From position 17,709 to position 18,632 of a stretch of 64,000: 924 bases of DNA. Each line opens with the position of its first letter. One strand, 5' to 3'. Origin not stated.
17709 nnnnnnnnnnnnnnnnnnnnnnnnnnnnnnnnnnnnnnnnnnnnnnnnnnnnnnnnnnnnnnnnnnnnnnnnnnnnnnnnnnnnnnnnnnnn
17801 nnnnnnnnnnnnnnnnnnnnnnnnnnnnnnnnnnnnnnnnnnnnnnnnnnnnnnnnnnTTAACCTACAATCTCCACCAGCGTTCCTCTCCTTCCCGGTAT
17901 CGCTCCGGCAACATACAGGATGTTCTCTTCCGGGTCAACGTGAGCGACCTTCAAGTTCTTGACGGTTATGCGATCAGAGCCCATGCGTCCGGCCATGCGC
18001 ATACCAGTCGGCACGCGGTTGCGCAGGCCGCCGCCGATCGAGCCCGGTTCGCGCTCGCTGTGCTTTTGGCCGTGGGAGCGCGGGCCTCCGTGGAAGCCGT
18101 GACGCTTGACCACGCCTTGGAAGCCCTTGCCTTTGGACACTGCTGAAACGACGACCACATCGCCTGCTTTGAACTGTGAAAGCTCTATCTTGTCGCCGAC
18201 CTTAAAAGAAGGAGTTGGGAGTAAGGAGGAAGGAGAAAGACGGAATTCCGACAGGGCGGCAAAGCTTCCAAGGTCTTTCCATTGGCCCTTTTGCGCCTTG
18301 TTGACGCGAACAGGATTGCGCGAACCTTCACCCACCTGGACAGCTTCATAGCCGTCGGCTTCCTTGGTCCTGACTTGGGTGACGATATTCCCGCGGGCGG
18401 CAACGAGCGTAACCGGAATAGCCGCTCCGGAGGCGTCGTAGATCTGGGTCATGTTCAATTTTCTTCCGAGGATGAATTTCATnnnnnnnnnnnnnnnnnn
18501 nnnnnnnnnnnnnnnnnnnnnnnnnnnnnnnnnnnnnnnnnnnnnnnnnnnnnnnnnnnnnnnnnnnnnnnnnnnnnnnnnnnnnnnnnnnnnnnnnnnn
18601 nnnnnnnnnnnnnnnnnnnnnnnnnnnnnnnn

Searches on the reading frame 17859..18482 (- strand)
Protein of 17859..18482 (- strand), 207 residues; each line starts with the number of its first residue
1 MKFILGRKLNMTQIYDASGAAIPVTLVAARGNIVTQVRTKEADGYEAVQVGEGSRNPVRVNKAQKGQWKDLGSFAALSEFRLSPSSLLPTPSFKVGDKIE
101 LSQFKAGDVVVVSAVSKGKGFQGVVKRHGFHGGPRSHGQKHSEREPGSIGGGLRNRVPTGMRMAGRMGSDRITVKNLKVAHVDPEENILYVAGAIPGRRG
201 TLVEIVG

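Call 22: search_protein_families(library=pfam, proteins=[window:17859-18482:-], max_evalue=0.001)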
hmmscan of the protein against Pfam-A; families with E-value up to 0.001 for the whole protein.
window:17859-18482:- (207 aa): 1 family
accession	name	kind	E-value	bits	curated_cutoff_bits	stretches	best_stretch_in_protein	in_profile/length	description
PF00297.29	Ribosomal_L3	-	1.5e-14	54.2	22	1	102-184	210-290/369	Ribosomal protein L3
